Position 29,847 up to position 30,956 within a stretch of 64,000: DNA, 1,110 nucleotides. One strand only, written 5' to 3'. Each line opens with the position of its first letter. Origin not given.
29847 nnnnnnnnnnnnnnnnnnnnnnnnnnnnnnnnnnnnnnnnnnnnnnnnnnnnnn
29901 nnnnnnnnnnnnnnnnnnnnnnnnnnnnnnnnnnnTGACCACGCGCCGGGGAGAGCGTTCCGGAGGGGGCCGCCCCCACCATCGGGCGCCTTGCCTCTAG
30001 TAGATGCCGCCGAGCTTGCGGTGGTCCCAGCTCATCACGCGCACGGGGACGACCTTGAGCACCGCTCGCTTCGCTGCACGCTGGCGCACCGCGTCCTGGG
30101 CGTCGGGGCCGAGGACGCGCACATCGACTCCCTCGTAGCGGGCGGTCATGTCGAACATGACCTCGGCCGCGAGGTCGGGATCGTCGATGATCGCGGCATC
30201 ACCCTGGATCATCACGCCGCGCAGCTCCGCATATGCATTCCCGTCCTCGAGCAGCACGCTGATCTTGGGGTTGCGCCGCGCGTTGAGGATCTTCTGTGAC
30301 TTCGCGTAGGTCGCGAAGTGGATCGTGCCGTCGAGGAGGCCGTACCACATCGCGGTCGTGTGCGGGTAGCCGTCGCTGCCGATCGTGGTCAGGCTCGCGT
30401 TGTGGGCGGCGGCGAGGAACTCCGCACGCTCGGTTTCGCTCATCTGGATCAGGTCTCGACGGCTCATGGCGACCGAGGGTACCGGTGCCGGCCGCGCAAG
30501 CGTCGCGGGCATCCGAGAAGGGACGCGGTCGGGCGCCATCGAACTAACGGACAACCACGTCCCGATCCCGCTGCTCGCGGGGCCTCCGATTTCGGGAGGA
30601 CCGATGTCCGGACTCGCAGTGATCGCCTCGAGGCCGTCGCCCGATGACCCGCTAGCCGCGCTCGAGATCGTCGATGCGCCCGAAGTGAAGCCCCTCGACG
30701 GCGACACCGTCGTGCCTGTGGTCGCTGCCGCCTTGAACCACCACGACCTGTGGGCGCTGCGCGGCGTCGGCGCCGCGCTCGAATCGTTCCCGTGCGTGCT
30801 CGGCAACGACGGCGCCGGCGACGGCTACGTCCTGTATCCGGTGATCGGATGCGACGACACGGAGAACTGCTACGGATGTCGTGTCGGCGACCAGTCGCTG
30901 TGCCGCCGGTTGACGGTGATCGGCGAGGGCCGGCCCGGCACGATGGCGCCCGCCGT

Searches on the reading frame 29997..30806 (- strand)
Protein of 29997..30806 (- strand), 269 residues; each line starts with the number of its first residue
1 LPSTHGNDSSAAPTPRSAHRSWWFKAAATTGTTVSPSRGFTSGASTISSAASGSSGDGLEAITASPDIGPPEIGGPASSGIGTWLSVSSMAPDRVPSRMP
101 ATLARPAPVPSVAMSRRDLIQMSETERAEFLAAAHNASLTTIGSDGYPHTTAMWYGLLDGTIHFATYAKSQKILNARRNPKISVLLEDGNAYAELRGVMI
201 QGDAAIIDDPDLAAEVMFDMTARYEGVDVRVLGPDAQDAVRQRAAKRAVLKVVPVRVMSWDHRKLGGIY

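Call 22: search_protein_families(library=pfam, proteins=[window:29997-30806:-], max_evalue=0.001)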
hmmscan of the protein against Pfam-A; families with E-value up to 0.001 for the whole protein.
window:29997-30806:- (269 aa): 2 families
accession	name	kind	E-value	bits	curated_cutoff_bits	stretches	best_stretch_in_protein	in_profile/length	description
PF01243.27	PNPOx_N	-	4.4e-18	66.2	28.1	1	126-260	4-119/120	Pyridoxamine 5'-phosphate oxidase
PF12900.13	Pyridox_ox_2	-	6.1e-08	33.2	27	1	125-241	3-124/140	Pyridoxamine 5'-phosphate oxidase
